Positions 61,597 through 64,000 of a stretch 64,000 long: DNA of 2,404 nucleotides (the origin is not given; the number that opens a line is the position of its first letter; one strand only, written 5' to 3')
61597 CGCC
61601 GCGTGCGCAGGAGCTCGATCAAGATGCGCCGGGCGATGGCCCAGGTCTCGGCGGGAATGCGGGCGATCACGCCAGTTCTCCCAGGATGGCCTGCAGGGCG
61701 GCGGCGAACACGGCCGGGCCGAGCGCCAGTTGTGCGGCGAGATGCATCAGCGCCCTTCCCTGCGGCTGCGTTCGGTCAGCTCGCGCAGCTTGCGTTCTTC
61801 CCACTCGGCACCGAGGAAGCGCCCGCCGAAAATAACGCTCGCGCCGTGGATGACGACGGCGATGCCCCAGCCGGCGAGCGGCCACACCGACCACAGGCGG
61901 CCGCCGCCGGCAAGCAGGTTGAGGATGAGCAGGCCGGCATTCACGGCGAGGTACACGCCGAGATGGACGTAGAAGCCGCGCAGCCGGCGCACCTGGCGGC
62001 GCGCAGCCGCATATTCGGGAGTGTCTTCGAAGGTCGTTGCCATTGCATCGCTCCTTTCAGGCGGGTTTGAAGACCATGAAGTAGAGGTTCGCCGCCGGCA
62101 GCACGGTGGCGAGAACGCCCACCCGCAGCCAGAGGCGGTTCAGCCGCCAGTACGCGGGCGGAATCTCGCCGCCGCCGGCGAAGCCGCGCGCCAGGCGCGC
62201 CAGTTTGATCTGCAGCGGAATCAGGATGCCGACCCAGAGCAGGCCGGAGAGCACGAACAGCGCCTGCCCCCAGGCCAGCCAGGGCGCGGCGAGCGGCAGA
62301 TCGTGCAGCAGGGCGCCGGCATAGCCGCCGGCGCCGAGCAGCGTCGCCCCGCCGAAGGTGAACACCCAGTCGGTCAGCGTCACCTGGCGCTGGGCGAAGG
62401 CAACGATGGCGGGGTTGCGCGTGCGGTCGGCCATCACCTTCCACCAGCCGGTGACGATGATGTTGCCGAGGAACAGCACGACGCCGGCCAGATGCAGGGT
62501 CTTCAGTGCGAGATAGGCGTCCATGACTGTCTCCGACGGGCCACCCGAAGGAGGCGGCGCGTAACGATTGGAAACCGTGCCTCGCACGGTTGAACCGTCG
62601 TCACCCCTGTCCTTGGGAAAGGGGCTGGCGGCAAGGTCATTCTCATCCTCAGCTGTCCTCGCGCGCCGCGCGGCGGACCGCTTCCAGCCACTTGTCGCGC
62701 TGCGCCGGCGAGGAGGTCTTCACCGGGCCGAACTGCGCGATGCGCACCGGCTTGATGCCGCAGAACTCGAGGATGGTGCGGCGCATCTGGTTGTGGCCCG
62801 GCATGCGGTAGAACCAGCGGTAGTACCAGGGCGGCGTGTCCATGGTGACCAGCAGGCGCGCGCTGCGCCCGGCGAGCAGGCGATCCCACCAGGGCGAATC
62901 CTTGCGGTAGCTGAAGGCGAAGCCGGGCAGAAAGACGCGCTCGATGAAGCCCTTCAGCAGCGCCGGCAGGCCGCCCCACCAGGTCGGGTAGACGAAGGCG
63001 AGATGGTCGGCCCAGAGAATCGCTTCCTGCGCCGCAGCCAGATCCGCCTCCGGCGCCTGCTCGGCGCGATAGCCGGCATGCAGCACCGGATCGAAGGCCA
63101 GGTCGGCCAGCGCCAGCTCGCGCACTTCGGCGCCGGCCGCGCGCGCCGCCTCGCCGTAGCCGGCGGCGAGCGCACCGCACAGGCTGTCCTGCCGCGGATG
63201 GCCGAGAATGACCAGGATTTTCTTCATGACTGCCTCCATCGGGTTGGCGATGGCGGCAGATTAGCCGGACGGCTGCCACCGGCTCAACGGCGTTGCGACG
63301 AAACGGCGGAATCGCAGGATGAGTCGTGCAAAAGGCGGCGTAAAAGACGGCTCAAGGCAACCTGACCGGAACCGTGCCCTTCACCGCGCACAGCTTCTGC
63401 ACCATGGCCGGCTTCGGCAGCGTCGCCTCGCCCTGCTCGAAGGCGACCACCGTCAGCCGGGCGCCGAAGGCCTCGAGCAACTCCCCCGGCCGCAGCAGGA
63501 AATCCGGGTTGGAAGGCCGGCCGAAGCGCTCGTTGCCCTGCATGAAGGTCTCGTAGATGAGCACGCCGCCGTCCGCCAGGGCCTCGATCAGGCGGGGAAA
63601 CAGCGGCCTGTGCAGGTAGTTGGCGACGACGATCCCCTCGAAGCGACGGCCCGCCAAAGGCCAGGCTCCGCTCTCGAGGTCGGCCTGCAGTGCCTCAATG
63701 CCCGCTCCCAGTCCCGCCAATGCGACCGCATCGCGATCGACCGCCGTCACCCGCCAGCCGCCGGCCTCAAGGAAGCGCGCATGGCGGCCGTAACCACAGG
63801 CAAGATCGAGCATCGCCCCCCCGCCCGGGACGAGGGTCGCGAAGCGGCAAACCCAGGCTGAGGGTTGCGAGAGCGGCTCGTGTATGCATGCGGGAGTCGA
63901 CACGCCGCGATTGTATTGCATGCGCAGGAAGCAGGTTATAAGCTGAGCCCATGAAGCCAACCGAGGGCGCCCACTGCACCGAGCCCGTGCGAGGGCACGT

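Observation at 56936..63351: Self-contained LytS/LytTR cassette: reductase, DUF2269, 2TM, micro-peptide, ABC exporter and Tat hydrolase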

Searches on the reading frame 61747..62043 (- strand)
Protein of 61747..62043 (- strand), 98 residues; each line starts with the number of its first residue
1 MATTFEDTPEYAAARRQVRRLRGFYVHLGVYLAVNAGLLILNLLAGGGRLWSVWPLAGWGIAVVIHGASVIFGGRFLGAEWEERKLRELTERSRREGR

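Call 3: search_protein_families(library=pfam, proteins=[window:61747-62043:-], max_evalue=0.01)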
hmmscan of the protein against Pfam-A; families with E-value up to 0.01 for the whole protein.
window:61747-62043:- (98 aa): 1 family
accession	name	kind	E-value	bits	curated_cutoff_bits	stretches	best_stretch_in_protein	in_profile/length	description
PF13239.11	2TM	-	3.9e-25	88.2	24.8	1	13-89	2-77/79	2TM domain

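Call 7: search_protein_families(library=ncbifam, proteins=[window:61747-62043:-], max_evalue=0.001)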
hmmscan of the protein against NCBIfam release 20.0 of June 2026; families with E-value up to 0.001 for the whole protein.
window:61747-62043:- (98 aa): 0 families

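Call 72: search_protein_representatives(protein=window:61747-62043:-)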
Query: 98 residues. Proteins with E-value up to 0.001 (for the whole library): 3081; up to 1e-10: 495; up to 1e-30: 1. The best 150 are listed.
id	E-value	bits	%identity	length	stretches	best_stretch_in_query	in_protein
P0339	7.2e-34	132.0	69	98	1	7-96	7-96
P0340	1.6e-28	114.9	39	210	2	9-95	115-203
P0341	2.7e-26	107.7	37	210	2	7-90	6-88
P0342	4.0e-26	107.2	38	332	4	7-80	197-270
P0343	2.3e-24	101.5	37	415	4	11-72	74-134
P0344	3.1e-24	101.1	60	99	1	13-90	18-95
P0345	3.4e-23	97.8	33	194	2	7-92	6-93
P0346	3.6e-23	97.7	38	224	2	7-93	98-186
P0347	5.6e-23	97.1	32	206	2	10-95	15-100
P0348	8.5e-23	96.5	35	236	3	6-84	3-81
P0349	4.0e-22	94.3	31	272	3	24-87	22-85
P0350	5.3e-22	93.9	59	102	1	13-90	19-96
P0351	5.7e-22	93.8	53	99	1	7-94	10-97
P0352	2.6e-21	91.7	51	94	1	8-92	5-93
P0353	2.9e-21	91.6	52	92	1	7-95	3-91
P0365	3.7e-20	88.0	32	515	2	7-91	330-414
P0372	1.2e-19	86.4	52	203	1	10-91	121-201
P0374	2.0e-19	85.7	38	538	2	9-94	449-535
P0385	1.8e-18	82.6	48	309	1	11-94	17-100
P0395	8.9e-18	80.4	32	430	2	12-91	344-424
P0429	3.3e-16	75.3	45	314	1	9-91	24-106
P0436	8.8e-16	74.0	34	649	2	20-77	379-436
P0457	2.4e-15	72.6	48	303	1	12-92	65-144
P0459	3.3e-15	72.1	36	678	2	10-78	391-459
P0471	5.4e-15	71.4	29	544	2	7-90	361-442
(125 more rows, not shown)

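Call 73: search_protein_families(library=pfam, proteins=[P0365, P0374, P0395, P0436, P0459, P0471, P0385, P0429, P0457, P0372], max_evalue=0.001)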
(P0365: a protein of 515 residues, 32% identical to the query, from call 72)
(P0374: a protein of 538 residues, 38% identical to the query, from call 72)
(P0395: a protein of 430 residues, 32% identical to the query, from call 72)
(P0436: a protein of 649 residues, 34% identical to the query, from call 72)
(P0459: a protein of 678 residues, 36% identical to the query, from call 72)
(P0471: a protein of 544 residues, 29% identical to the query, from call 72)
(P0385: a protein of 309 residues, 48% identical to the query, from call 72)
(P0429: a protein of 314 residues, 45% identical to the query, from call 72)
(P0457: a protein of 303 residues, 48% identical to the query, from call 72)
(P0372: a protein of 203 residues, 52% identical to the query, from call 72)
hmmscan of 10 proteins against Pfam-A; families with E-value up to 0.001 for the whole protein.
P0365 (515 aa): 2 families
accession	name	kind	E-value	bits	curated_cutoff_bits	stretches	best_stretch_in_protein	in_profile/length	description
PF13239.11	2TM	-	6.3e-45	151.6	24.8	2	432-509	3-78/79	2TM domain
PF06580.19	His_kinase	-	2.7e-23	82.4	25.2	1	134-213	1-81/81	Histidine kinase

P0374 (538 aa): 2 families
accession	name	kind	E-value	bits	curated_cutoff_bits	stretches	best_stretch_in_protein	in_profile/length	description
PF13239.11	2TM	-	1.5e-39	134.3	24.8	2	452-532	1-79/79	2TM domain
PF06580.19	His_kinase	-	7.6e-22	77.8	25.2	1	155-233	1-80/81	Histidine kinase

P0395 (430 aa): 2 families
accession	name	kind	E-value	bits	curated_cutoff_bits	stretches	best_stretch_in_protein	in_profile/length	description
PF13239.11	2TM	-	4.1e-41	139.4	24.8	2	345-424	2-79/79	2TM domain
PF06580.19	His_kinase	-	3.5e-23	82.1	25.2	1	40-118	1-80/81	Histidine kinase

P0436 (649 aa): 3 families
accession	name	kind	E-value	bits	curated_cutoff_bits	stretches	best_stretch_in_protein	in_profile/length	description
PF13239.11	2TM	-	2.9e-26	91.8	24.8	2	378-427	8-56/79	2TM domain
PF00211.25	Guanylate_cyc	-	1.6e-19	70.6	21.9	1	4-167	3-179/183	Adenylate and Guanylate cyclase catalytic domain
PF19845.4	DUF6320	-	0.00017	21.9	29.9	0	291-358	7-71/186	Family of unknown function (DUF6320)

P0459 (678 aa): 3 families
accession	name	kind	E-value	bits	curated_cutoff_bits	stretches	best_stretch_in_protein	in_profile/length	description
PF13239.11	2TM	-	2.2e-27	95.3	24.8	2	399-453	7-60/79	2TM domain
PF00211.25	Guanylate_cyc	-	3.6e-19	69.5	21.9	1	3-158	3-171/183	Adenylate and Guanylate cyclase catalytic domain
PF19845.4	DUF6320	-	0.00048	20.5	29.9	0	323-377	14-68/186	Family of unknown function (DUF6320)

P0471 (544 aa): 2 families
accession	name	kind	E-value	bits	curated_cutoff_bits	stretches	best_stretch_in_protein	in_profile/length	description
PF13239.11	2TM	-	1e-38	131.7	24.8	2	366-442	1-78/79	2TM domain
PF06580.19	His_kinase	-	9.9e-25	87.1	25.2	1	166-245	1-81/81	Histidine kinase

P0385 (309 aa): 3 families
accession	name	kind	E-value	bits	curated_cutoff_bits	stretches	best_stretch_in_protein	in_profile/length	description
PF13239.11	2TM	-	4.3e-25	88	24.8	1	19-96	2-78/79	2TM domain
PF06580.19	His_kinase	-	8.9e-20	71.2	25.2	1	113-193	1-81/81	Histidine kinase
PF02518.31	HATPase_c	-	8.9e-09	36.2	26.4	1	213-303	10-109/111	Histidine kinase-, DNA gyrase B-, and HSP90-like ATPase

P0429 (314 aa): 3 families
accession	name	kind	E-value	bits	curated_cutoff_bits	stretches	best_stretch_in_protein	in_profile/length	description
PF13239.11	2TM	-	1.2e-26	93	24.8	1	29-105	3-78/79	2TM domain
PF06580.19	His_kinase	-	2.4e-20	73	25.2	1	122-201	1-81/81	Histidine kinase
PF02518.31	HATPase_c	-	6.3e-09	36.7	26.4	1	220-311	9-110/111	Histidine kinase-, DNA gyrase B-, and HSP90-like ATPase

P0457 (303 aa): 2 families
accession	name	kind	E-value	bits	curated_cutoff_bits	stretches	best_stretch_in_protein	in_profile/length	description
PF13239.11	2TM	-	2.4e-23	82.4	24.8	1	66-142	2-78/79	2TM domain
PF10112.14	Halogen_Hydrol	-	6.3e-11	43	29.8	1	168-284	69-186/191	5-bromo-4-chloroindolyl phosphate hydrolysis protein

P0372 (203 aa): 1 family
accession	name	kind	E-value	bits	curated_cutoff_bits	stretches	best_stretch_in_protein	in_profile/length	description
PF13239.11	2TM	-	2.1e-27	95.4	24.8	1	123-200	1-78/79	2TM domain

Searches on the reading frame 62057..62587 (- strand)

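Call 3: search_protein_families(library=pfam, proteins=[window:62057-62587:-], max_evalue=0.01)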
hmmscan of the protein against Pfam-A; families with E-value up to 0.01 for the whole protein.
window:62057-62587:- (176 aa): 1 family
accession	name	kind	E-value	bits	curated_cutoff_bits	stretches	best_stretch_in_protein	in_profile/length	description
PF10027.14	DUF2269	-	6e-27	95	28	1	27-175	2-150/150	Predicted integral membrane protein (DUF2269)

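Call 7: search_protein_families(library=ncbifam, proteins=[window:62057-62587:-], max_evalue=0.001)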
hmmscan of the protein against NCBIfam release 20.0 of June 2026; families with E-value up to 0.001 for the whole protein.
window:62057-62587:- (176 aa): 0 families

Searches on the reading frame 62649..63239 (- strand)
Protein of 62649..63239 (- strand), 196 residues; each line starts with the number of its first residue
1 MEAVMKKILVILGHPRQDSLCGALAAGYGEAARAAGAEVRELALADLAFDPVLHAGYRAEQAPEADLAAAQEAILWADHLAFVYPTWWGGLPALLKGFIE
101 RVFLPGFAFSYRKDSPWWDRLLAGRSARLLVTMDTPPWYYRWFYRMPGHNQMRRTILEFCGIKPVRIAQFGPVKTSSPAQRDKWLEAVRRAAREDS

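Call 3: search_protein_families(library=pfam, proteins=[window:62649-63239:-], max_evalue=0.01)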
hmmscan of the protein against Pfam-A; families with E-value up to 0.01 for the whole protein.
window:62649-63239:- (196 aa): 2 families
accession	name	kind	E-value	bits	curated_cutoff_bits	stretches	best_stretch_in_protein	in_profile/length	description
PF02525.22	Flavodoxin_2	-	3.7e-41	141.5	27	1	6-188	1-194/198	Flavodoxin-like fold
PF03358.20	FMN_red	-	3.1e-17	63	24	1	7-122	2-109/152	NADPH-dependent FMN reductase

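Call 7: search_protein_families(library=ncbifam, proteins=[window:62649-63239:-], max_evalue=0.001)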
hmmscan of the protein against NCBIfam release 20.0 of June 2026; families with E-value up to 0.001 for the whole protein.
window:62649-63239:- (196 aa): 2 families
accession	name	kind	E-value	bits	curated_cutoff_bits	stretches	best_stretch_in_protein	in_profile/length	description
NF007280.0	PRK09739.1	equivalog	5.3e-20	71.9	162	1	5-113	3-116/199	NAD(P)H oxidoreductase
NF002044.1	PRK00871.1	equivalog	6.4e-07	28.9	210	1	64-132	42-104/170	glutathione-regulated potassium-efflux system oxidoreductase KefF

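Call 37: search_solved_structures(query=window:62649-63239:-, max_evalue=0.001)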
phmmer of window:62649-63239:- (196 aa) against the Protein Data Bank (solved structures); distinct sequences matched with E-value up to 0.001: 38.
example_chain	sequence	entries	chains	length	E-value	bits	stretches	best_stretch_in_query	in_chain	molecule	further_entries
3lcm_A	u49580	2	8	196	1.9e-26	96.5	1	7-193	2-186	Putative oxidoreductase | NADPH Quinone Oxidoreductase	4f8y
4gi5_A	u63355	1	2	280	1.4e-14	57.7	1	59-133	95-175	quinone reductase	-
1qrd_A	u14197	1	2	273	2.3e-10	43.9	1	64-112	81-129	QUINONE-REDUCTASE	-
5a4k_A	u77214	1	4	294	1.2e-09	41.6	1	64-120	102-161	NAD(P)H DEHYDROGENASE [QUINONE] 1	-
1dxq_A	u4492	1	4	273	2.2e-09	40.7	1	64-112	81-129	QUINONE REDUCTASE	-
9ezr_A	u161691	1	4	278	2.9e-09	40.3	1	64-112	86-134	NAD(P)H dehydrogenase [quinone] 1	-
9ezt_C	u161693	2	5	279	2.9e-09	40.3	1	64-112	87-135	NAD(P)H dehydrogenase [quinone] 1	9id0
5ea2_A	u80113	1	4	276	3e-09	40.3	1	64-112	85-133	NAD(P)H dehydrogenase [quinone] 1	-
5eai_A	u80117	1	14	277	3e-09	40.3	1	64-112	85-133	NAD(P)H dehydrogenase [quinone] 1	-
5fuq_A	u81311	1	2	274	3.1e-09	40.2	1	64-112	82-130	NAD(P)H DEHYDROGENASE [QUINONE] 1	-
9ezs_C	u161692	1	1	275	3.1e-09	40.2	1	64-112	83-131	NAD(P)H dehydrogenase [quinone] 1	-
6fy4_A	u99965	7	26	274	3.4e-09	40.1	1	64-112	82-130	NAD(P)H dehydrogenase [quinone] 1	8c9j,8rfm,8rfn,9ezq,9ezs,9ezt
8ok0_A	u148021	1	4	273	3.5e-09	40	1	64-112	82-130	NAD(P)H dehydrogenase [quinone] 1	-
4cet_A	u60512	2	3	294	3.5e-09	40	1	64-112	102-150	NAD(P)H DEHYDROGENASE [QUINONE] 1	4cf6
4r81_A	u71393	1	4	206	3.6e-09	40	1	9-113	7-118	NADH dehydrogenase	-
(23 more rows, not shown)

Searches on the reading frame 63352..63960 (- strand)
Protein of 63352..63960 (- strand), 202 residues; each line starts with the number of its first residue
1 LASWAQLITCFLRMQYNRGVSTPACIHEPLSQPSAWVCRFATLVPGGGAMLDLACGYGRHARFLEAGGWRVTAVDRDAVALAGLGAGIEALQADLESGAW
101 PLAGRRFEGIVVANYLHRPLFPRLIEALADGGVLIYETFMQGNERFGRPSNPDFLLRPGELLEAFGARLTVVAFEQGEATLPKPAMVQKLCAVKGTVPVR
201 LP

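Call 3: search_protein_families(library=pfam, proteins=[window:63352-63960:-], max_evalue=0.01)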
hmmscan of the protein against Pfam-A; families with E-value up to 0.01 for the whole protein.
window:63352-63960:- (202 aa): 5 families
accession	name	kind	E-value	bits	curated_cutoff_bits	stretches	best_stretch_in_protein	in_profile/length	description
PF13649.12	Methyltransf_25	-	3.7e-06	28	27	1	51-123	2-84/97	Methyltransferase domain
PF03848.20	TehB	-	6.9e-05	22.8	20.4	1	48-85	32-69/193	Tellurite resistance protein TehB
PF08241.18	Methyltransf_11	-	0.0002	22.4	21.2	1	51-117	1-71/95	Methyltransferase domain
PF13489.12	Methyltransf_23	-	0.00024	21.3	27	1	37-139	13-119/164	Methyltransferase domain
PF07021.18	MetW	-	0.0098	16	21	0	41-123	8-92/193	Methionine biosynthesis protein MetW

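Call 7: search_protein_families(library=ncbifam, proteins=[window:63352-63960:-], max_evalue=0.001)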
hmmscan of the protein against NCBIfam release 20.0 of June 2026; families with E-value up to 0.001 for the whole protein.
window:63352-63960:- (202 aa): 5 families
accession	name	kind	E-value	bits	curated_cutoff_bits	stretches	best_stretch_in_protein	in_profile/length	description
NF008405.0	PRK11207.1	equivalog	8.4e-07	28.6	218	1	47-85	31-69/198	tellurite resistance methyltransferase TehB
NF041820.1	daptide_MTase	equivalog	1.4e-06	28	175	1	47-96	37-86/243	daptide-type RiPP biosynthesis methyltransferase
NF008992.0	PRK12335.1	equivalog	4.4e-06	26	303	1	48-98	124-174/289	SAM-dependent methyltransferase TehB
TIGR00477.1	tehB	equivalog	3.2e-05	23.4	219.5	1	48-92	75-119/238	tellurite resistance methyltransferase TehB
NF045667.1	MTase_DVU1556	equivalog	0.00031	20.2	155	1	45-111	21-89/213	DVU_1556 family methyltransferase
